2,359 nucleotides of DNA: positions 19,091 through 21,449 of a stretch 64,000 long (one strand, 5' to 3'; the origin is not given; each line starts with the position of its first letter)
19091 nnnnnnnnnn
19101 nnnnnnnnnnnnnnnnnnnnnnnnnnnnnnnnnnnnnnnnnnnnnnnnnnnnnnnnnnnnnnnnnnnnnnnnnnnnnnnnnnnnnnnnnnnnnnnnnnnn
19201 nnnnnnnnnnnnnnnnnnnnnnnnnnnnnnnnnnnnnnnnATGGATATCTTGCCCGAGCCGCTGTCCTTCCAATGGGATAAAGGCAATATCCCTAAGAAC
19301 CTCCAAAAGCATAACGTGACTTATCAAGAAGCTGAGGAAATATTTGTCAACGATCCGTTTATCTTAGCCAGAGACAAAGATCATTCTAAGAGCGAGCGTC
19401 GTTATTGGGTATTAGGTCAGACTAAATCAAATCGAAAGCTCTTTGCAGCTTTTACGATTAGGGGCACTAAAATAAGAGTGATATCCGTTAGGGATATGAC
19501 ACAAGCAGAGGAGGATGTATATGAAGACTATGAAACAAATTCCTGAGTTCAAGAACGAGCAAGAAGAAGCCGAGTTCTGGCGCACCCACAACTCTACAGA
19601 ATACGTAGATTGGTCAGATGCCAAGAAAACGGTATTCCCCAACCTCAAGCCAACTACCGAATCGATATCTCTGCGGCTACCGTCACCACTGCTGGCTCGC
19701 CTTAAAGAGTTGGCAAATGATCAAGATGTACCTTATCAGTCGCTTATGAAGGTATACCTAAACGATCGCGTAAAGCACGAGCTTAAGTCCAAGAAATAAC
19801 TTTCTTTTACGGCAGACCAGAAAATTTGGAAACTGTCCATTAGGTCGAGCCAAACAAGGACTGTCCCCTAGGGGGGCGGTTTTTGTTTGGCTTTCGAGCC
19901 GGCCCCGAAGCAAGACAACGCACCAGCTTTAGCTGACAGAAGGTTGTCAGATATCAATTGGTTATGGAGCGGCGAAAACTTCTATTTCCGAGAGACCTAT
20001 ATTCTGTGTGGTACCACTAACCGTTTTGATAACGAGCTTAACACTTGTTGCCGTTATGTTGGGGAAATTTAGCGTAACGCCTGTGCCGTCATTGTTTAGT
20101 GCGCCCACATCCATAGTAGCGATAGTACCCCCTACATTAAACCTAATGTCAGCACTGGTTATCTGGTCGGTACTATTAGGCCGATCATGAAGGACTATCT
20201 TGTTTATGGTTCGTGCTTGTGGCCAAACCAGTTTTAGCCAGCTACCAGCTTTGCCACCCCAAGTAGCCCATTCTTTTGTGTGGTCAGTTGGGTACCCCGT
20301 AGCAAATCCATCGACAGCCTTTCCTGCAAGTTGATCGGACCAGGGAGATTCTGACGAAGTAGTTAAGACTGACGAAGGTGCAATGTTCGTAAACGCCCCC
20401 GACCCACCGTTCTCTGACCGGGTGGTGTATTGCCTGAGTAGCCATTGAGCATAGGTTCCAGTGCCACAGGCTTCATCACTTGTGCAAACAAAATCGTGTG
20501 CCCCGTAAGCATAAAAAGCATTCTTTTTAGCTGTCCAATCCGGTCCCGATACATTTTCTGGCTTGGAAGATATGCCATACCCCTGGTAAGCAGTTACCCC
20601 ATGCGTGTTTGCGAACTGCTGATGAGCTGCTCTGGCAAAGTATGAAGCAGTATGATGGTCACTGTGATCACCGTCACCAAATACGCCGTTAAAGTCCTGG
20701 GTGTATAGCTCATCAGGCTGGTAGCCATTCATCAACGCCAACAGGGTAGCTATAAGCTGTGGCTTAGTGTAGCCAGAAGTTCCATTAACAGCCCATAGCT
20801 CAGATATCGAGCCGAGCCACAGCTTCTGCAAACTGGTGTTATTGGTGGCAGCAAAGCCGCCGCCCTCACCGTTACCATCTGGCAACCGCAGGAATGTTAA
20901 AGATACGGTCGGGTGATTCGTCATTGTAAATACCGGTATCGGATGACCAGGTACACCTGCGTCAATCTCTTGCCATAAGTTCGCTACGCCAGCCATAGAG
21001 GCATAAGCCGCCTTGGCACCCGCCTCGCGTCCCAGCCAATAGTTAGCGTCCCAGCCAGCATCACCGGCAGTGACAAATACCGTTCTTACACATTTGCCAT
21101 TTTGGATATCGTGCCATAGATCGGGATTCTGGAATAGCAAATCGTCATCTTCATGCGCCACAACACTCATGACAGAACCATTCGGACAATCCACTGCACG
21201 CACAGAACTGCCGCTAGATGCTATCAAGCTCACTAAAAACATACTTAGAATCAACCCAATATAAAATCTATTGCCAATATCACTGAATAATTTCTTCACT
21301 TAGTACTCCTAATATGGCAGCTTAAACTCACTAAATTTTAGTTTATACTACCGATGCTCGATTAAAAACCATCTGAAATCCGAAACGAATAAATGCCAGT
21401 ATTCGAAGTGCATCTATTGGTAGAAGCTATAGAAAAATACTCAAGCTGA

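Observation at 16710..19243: Three consecutive consensus promoters with ATG exactly 7 nt after the -10 box and spacer palindromes showing a compensatory change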

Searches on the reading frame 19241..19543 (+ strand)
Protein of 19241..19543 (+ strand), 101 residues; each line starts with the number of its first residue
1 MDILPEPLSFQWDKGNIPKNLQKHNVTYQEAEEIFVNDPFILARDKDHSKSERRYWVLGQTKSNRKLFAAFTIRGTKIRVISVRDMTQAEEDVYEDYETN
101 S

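Call 11: search_protein_families(library=pfam, max_evalue=0.01, proteins=[window:19241-19543:+])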
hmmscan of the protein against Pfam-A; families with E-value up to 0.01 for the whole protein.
window:19241-19543:+ (101 aa): 1 family
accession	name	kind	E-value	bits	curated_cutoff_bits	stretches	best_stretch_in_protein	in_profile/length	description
PF04365.19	BrnT_toxin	-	2.9e-22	79.2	34.5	1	12-90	1-77/77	Ribonuclease toxin, BrnT, of type II toxin-antitoxin system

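Call 71: find_homologous_proteins(query=window:19241-19543:+, max_evalue=1e-10)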
Query window:19241-19543:+ (101 aa): 52 proteins with E <= 1e-10 among 52 candidates.
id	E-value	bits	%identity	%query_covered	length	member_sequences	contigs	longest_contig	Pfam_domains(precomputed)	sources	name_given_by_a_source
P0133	1.3e-61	222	100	100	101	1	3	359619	PF04365.20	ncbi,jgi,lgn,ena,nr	ncbi:MAG TPA: BrnT family toxin [Verrucomicrobiae bacterium]|nr:BrnT family toxin [Verrucomicrobiae 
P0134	8.8e-56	204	92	100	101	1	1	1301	PF04365.20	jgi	jgi:uncharacterized protein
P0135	2.0e-46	174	75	100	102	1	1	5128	PF04365.20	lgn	-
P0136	1.6e-45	171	77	100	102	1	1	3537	PF04365.20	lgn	-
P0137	2.4e-45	170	76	100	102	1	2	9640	PF04365.20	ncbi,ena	-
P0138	8.2e-45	169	75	100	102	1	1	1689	PF04365.20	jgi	jgi:uncharacterized protein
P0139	1.0e-41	159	72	100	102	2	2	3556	PF04365.20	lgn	-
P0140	1.1e-41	159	68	100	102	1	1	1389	PF04365.20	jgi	jgi:uncharacterized DUF497 family protein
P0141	1.5e-41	158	69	100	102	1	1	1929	PF04365.20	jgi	jgi:uncharacterized DUF497 family protein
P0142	4.0e-41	157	73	86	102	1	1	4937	PF04365.20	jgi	jgi:uncharacterized protein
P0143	5.2e-41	156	74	100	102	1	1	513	PF04365.20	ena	-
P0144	6.2e-41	156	70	100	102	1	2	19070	PF04365.20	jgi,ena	-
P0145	6.4e-41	156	70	100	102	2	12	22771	PF04365.20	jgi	jgi:uncharacterized DUF497 family protein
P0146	3.5e-40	154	67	100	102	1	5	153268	PF04365.20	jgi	jgi:uncharacterized DUF497 family protein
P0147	4.5e-40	153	72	100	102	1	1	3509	PF04365.20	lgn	-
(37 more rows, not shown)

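Call 72: find_encoding_contigs(protein=P0134, flank=1500, max_places=2)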
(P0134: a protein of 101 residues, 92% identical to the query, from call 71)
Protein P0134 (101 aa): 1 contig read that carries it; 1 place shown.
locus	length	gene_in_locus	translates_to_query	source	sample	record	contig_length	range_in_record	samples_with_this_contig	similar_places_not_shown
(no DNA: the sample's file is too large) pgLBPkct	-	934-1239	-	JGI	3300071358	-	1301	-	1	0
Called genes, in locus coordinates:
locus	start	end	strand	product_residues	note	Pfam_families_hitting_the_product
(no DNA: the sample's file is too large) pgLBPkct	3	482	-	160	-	?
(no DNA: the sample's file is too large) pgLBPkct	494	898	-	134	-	PF03551:PadR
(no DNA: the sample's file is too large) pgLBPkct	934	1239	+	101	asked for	PF04365:BrnT_toxin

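Call 73: find_encoding_contigs(protein=P0137, flank=3000, max_places=3)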
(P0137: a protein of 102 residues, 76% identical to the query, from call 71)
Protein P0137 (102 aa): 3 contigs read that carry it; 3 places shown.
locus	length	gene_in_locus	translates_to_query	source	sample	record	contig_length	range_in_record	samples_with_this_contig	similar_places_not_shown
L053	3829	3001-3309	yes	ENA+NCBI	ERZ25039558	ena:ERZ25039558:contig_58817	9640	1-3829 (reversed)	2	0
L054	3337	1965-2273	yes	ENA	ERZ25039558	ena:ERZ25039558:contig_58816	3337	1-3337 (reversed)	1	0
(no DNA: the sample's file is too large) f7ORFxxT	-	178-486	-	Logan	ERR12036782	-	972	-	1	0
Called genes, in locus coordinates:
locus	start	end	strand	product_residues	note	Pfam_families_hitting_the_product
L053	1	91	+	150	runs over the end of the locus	-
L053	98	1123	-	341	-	PF13426:PAS_9 (faint), PF00512:HisKA (weak), PF02518:HATPase_c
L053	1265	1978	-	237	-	PF01863:YgjP-like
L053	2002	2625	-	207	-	PF01583:APS_kinase (faint), PF08433:KTI12, PF13207:AAA_17 (weak), PF13671:AAA_33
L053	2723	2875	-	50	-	-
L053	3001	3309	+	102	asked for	PF04365:BrnT_toxin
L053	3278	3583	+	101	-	PF12441:CopG_antitoxin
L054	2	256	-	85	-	?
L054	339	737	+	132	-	-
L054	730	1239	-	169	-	-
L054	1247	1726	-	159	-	PF13091:PLDc_2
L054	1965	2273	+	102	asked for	PF04365:BrnT_toxin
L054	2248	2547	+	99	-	PF12441:CopG_antitoxin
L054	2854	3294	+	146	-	PF01797:Y1_Tnp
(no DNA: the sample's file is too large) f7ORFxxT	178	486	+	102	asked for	PF04365:BrnT_toxin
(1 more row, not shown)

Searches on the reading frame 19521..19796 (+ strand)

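Call 11: search_protein_families(library=pfam, max_evalue=0.01, proteins=[window:19521-19796:+])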
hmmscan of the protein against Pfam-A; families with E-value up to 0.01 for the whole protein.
window:19521-19796:+ (92 aa): 1 family
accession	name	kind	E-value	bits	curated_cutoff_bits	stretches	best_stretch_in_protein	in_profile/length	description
PF12441.14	CopG_antitoxin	-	6.2e-33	113.8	28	1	5-82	1-78/79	CopG antitoxin of type II toxin-antitoxin system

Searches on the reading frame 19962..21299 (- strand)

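Call 11: search_protein_families(library=pfam, max_evalue=0.01, proteins=[window:19962-21299:-])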
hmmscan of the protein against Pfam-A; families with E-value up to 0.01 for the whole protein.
window:19962-21299:- (445 aa): 4 families
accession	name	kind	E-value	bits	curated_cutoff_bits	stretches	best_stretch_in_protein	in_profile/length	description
PF24135.1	DUF7402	-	3e-44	150.8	27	1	305-442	1-133/133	Domain of unknown function (DUF7402)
PF02585.22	PIG-L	-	1.5e-11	45.3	28.2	1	45-225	2-128/129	GlcNAc-PI de-N-acetylase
PF00754.31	F5_F8_type_C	-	3.1e-08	34.2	28.2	1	314-436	4-123/127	F5/8 type C domain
PF22633.2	F5_F8_type_C_2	-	8.1e-05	23.6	27.8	1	327-422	1-91/91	NedA-like, galactose-binding domain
